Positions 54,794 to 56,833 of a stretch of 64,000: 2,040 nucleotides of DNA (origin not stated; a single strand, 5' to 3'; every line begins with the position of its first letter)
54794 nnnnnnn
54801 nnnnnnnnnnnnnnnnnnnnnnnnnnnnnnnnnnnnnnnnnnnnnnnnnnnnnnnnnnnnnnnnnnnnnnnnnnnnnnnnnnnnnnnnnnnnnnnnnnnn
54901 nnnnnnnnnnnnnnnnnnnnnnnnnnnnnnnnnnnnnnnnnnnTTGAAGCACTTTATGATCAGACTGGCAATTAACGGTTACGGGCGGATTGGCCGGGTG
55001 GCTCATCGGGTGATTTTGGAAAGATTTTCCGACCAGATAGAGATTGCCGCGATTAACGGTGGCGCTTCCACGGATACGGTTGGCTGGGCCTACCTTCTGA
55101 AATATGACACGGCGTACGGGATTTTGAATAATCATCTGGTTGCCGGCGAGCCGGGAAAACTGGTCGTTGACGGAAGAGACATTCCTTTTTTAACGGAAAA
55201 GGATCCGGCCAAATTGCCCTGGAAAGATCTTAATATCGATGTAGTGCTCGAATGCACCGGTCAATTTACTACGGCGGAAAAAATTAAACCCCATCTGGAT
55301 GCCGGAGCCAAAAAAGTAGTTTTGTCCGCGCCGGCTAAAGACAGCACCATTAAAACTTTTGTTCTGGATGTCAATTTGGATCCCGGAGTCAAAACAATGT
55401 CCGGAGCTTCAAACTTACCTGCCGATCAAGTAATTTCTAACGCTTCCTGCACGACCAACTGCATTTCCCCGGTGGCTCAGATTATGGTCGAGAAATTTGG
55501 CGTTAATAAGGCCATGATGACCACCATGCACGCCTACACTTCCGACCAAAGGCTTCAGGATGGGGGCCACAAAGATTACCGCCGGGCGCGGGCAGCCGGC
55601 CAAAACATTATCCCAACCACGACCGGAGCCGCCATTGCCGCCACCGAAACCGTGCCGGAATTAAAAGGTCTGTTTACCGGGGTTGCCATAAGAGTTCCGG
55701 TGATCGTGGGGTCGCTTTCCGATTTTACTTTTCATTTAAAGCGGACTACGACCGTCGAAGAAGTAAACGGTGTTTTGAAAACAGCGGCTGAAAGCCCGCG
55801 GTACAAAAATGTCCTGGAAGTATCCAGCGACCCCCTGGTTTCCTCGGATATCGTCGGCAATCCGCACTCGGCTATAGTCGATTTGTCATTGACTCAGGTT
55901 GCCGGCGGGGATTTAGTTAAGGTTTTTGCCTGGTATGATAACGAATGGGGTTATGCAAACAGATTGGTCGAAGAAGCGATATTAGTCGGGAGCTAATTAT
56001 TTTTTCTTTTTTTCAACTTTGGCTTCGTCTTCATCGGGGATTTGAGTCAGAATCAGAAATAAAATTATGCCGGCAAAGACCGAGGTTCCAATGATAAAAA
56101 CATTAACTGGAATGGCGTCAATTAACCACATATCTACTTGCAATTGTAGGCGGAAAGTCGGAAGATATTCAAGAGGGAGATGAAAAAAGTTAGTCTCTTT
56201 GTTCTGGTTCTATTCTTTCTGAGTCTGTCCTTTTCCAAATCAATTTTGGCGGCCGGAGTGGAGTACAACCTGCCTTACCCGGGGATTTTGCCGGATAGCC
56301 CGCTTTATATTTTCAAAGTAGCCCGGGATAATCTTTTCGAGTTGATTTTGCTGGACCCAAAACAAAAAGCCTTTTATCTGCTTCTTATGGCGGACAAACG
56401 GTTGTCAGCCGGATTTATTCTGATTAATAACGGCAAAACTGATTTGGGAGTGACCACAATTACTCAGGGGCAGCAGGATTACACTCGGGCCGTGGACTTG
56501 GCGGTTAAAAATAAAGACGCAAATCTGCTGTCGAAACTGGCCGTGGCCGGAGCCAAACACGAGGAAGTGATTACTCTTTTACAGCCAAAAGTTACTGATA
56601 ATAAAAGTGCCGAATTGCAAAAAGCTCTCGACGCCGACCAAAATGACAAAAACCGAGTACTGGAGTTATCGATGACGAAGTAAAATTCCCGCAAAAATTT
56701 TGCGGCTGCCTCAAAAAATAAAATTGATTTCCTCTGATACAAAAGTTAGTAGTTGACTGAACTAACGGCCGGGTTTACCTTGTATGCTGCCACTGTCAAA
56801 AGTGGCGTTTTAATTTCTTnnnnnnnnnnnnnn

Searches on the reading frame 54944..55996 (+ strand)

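Call 33: search_protein_families(library=pfam, proteins=[window:54944-55996:+], max_evalue=0.00001)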
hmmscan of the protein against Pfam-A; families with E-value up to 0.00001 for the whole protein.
window:54944-55996:+ (350 aa): 2 families
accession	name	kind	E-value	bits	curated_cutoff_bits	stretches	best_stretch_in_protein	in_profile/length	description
PF02800.25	Gp_dh_C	-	4.4e-53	179.5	24.4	1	175-331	2-158/158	Glyceraldehyde 3-phosphate dehydrogenase, C-terminal domain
PF00044.30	Gp_dh_N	-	4.6e-29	101.1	31.7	1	6-110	1-100/101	Glyceraldehyde 3-phosphate dehydrogenase, NAD binding domain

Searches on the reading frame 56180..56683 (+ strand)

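Call 67: search_protein_families(library=pfam, proteins=[window:56180-56683:+], max_evalue=0.00001)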
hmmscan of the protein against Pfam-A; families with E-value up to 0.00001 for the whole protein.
window:56180-56683:+ (167 aa): 1 family
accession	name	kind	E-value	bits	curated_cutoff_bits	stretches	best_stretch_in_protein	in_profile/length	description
PF18915.5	DUF5667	-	1e-07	32.7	27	1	35-140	1-98/99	Domain of unknown function (DUF5667)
